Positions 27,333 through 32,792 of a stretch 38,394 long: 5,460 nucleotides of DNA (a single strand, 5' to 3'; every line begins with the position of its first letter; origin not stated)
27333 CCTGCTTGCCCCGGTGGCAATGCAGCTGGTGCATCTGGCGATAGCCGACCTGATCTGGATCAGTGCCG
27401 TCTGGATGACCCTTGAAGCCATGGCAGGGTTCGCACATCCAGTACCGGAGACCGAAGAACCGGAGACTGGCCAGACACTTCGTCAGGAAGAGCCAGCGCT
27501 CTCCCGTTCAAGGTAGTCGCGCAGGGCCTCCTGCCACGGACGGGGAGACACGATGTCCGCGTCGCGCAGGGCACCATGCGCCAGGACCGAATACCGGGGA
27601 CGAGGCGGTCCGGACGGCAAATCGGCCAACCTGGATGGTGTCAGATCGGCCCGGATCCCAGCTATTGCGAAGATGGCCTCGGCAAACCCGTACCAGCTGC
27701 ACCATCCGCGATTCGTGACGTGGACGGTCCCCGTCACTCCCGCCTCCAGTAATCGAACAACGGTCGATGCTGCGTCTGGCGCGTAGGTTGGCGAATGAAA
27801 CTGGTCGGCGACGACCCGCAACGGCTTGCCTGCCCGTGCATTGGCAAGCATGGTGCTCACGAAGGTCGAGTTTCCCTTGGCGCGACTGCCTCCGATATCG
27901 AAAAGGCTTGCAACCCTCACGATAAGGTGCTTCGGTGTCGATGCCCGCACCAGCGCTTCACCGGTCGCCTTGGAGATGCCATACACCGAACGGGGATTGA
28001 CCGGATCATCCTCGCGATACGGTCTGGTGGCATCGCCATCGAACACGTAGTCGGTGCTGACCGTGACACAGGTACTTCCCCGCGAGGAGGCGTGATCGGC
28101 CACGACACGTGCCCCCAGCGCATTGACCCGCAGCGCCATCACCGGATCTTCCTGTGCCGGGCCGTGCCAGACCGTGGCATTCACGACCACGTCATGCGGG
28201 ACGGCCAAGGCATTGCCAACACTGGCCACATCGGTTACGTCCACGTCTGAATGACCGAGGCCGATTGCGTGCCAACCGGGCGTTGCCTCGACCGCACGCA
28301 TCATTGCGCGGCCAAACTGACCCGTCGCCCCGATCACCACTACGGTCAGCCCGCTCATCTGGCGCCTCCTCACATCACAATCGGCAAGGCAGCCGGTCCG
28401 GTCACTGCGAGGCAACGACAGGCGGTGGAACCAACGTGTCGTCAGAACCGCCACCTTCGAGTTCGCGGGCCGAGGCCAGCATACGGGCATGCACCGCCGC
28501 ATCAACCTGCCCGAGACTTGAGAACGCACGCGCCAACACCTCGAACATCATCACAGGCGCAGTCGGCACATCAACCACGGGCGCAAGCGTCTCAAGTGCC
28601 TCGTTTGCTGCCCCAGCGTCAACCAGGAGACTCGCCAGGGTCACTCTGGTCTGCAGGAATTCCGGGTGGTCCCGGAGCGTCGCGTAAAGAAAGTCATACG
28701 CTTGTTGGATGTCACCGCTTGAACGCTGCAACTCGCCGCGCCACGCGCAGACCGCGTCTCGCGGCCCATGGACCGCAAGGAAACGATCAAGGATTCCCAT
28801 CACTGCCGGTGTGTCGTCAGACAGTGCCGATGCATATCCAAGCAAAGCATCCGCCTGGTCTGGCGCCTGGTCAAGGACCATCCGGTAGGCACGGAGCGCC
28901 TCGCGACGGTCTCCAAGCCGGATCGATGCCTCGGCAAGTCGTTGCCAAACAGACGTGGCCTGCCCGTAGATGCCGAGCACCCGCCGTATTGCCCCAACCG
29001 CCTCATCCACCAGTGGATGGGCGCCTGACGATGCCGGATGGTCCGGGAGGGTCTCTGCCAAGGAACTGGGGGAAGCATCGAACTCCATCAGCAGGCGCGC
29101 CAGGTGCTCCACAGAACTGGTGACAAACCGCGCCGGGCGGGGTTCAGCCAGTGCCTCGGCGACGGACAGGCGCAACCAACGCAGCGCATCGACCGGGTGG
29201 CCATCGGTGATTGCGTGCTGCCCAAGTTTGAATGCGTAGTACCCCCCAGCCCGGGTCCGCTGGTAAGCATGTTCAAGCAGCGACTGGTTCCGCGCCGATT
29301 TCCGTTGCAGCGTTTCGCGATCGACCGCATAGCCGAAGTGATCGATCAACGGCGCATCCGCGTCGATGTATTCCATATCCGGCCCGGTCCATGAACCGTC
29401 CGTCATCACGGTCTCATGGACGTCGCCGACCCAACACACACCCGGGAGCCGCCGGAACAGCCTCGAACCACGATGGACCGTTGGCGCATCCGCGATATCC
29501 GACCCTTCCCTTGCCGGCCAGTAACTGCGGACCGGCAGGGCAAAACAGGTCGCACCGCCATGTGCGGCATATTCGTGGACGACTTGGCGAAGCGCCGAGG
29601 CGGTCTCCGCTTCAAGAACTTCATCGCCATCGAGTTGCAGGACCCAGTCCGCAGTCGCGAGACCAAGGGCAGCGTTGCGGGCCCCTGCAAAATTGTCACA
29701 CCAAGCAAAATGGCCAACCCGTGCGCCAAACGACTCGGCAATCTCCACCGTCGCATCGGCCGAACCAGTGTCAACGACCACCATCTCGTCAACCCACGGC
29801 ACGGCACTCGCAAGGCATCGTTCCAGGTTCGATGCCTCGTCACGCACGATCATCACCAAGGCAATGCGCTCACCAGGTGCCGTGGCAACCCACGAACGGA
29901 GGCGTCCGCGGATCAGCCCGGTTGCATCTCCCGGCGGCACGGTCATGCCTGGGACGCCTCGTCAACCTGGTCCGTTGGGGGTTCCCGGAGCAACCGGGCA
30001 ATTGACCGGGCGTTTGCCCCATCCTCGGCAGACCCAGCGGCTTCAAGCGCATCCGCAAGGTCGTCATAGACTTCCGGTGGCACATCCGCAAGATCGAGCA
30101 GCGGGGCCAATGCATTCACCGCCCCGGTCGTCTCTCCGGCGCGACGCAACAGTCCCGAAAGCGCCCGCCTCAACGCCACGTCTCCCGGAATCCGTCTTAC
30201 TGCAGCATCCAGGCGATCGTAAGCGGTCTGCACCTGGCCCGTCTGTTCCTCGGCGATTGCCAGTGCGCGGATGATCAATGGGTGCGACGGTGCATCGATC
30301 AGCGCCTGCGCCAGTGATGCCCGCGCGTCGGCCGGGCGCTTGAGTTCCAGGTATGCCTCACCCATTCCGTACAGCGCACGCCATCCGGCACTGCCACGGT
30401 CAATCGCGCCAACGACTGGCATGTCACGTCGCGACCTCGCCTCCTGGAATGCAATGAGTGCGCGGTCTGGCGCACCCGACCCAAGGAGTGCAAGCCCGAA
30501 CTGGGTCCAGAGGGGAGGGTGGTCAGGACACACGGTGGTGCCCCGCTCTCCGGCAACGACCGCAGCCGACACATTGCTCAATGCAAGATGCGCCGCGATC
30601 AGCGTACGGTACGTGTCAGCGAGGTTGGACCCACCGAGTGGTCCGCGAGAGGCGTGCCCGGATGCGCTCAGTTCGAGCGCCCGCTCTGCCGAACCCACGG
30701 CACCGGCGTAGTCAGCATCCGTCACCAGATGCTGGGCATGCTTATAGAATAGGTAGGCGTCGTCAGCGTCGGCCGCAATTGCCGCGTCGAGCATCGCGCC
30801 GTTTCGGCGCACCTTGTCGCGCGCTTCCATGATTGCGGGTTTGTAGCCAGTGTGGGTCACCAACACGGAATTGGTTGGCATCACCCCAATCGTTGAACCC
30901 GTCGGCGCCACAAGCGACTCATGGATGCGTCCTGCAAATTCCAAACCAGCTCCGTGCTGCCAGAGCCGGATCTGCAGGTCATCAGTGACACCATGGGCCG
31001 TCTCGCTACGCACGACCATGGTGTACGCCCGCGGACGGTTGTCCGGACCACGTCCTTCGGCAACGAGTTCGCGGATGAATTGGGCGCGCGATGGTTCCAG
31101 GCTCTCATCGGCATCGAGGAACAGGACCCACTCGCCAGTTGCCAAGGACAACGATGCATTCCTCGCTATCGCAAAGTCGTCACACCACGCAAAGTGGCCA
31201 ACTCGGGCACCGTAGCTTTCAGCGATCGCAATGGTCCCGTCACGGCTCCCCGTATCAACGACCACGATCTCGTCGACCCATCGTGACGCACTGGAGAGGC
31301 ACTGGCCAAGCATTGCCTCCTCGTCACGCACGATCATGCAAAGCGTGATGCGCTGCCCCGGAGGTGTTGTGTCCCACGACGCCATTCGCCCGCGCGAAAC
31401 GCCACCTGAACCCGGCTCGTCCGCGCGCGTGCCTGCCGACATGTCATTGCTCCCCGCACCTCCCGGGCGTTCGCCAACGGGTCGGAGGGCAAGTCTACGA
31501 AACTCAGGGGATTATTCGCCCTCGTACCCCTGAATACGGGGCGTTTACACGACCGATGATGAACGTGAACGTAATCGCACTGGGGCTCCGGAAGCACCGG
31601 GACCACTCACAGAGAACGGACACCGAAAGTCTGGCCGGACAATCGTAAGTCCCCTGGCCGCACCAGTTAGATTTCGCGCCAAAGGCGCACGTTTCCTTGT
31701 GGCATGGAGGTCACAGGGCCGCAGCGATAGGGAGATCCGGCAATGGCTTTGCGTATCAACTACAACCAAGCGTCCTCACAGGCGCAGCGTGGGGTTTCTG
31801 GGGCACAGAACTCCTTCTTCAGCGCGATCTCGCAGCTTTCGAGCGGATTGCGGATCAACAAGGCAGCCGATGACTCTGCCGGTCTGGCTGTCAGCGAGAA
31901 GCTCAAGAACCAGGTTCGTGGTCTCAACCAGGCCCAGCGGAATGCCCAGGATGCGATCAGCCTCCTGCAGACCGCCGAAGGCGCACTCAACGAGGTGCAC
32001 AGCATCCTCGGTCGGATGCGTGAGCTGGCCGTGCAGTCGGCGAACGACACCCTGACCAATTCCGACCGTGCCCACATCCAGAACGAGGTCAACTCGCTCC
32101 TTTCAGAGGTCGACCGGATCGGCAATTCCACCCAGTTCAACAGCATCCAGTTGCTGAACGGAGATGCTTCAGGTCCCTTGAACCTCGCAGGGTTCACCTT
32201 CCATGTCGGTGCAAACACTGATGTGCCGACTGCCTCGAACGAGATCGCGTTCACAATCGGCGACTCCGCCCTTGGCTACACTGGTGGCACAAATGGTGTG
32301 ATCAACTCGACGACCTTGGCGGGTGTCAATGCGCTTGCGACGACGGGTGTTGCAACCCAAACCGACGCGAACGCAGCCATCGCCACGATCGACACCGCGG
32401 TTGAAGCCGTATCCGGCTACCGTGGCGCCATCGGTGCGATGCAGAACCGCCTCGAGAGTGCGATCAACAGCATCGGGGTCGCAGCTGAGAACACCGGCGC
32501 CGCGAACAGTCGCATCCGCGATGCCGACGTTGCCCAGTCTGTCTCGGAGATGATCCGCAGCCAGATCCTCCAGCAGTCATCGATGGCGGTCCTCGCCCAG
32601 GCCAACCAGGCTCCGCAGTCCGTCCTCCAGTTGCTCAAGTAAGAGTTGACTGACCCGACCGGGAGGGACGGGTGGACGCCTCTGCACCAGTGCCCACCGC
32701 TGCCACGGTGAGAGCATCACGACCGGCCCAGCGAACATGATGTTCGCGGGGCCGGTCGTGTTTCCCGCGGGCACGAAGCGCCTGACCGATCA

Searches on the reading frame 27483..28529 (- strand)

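Call 19: search_protein_families(library=pfam, proteins=[window:27483-28529:-], max_evalue=0.01)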
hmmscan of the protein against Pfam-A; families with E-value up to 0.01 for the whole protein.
window:27483-28529:- (348 aa): 5 families
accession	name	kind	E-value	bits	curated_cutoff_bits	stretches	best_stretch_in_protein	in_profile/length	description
PF04321.23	RmlD_sub_bind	-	1e-68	231.9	27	1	62-342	2-284/287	RmlD substrate binding domain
PF01370.27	Epimerase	-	9.8e-21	74.7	20.9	1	63-266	1-233/240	NAD dependent epimerase/dehydratase family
PF16363.11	GDP_Man_Dehyd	-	2.1e-09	37.7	27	1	123-293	89-269/332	GDP-mannose 4,6 dehydratase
PF02719.21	Polysacc_synt_2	-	0.00012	21.8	20.2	1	97-198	62-153/293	Polysaccharide biosynthesis protein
PF13460.12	NAD_binding_10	-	0.001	19.4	27.2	1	75-213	24-150/184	NAD(P)H-binding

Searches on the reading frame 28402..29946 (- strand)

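Call 19: search_protein_families(library=pfam, proteins=[window:28402-29946:-], max_evalue=0.01)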
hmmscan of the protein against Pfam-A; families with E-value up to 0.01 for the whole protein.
window:28402-29946:- (514 aa): 13 families
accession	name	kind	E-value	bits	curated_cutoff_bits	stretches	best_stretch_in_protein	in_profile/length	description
PF00535.33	Glycos_transf_2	-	2.1e-15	57.5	23.3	1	31-122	3-102/168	Glycosyl transferase family 2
PF14559.12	TPR_19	-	3.3e-10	40.6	25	2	409-457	3-51/68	Tetratricopeptide repeat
PF13428.12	TPR_14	-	2.7e-06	28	23.5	1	333-373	3-43/44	Tetratricopeptide repeat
PF07719.23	TPR_2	-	1.9e-05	24.8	27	1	333-363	3-33/34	Tetratricopeptide repeat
PF13704.12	Glyco_tranf_2_4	-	2.5e-05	25.1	27.5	1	35-120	1-95/98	Glycosyl transferase family 2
PF13174.12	TPR_6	-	2.6e-05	25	26.3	0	336-363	5-32/33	Tetratricopeptide repeat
PF13429.12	TPR_15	-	2.7e-05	24.2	26.2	1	329-377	212-260/280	Tetratricopeptide repeat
PF24575.1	TPR_Slam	-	3.3e-05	24.7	35.2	0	320-378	31-94/104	Surface lipoprotein assembly modifier, N-terminal TPR repeats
PF23914.1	TPR_CcmH_CycH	-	0.00078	19.8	42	0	319-375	38-94/158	Cytochrome c-type biogenesis protein H TPR domain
PF13176.12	TPR_7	-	0.0012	19.2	27.9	0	334-367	2-35/36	Tetratricopeptide repeat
PF13181.12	TPR_8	-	0.0073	16.8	25.7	0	332-363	2-33/34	Tetratricopeptide repeat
PF00515.34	TPR_1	-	0.0086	16.3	27.8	0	333-363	3-33/34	Tetratricopeptide repeat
PF13432.12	TPR_16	-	0.0096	16.8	32.7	1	337-375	3-41/65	Tetratricopeptide repeat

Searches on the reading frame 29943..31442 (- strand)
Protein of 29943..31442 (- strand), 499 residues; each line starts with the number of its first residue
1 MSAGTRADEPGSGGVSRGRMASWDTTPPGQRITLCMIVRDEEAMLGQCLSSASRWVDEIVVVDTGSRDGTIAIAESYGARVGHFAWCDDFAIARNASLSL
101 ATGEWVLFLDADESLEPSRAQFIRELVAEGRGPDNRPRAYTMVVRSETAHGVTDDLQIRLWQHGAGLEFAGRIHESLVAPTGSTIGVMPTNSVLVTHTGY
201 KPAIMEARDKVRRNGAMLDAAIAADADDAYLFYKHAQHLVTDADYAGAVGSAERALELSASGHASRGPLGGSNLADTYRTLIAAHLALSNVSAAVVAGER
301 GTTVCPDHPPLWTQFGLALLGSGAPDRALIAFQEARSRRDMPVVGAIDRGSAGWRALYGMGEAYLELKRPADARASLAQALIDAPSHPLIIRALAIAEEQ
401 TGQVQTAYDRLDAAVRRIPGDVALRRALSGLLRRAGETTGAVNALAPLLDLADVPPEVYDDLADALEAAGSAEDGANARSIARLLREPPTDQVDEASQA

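Call 19: search_protein_families(library=pfam, proteins=[window:29943-31442:-], max_evalue=0.01)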
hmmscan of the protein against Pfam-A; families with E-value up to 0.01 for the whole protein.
window:29943-31442:- (499 aa): 11 families
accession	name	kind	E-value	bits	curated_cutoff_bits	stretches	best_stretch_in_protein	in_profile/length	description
PF00535.33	Glycos_transf_2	-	3.2e-18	66.7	23.3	1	34-119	2-95/168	Glycosyl transferase family 2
PF13428.12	TPR_14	-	7e-11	42.1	23.5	2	355-396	2-43/44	Tetratricopeptide repeat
PF07719.23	TPR_2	-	8.7e-09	35.3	27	1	355-386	2-33/34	Tetratricopeptide repeat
PF13704.12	Glyco_tranf_2_4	-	8.7e-08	33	27.5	1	39-115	1-84/98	Glycosyl transferase family 2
PF14559.12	TPR_19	-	3.3e-06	27.8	25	1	319-395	1-66/68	Tetratricopeptide repeat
PF13432.12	TPR_16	-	2.3e-05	25.2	32.7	1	315-388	3-65/65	Tetratricopeptide repeat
PF13431.12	TPR_17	-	0.00039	20.9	24.4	0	304-329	8-33/34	Tetratricopeptide repeat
PF13371.12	TPR_9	-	0.00083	19.8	35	1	362-427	3-68/73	Tetratricopeptide repeat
PF13174.12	TPR_6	-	0.001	20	26.3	0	356-385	2-31/33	Tetratricopeptide repeat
PF00515.34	TPR_1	-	0.001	19.2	27.8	0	355-381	2-28/34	Tetratricopeptide repeat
PF20225.4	DUF6584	-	0.0054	17.2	27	1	400-439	15-54/171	Family of unknown function (DUF6584)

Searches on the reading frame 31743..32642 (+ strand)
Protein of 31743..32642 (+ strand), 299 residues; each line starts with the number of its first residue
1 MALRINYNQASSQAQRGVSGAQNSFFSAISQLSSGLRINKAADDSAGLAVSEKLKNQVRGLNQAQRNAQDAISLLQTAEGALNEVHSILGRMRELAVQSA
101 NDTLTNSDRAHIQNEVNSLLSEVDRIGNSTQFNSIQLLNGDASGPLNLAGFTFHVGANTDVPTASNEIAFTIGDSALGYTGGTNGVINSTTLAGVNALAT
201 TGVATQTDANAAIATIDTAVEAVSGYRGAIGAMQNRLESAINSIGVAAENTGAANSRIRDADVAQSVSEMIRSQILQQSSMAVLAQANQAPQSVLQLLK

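Call 19: search_protein_families(library=pfam, proteins=[window:31743-32642:+], max_evalue=0.01)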
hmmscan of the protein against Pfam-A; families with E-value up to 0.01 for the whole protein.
window:31743-32642:+ (299 aa): 2 families
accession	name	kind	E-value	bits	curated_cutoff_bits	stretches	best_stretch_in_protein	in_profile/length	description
PF00669.25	Flagellin_N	-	9.8e-41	139.5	26.6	1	5-141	1-137/139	Bacterial flagellin N-terminal helical region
PF00700.27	Flagellin_C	-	1.9e-24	86.2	23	1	214-298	2-86/86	Bacterial flagellin C-terminal helical region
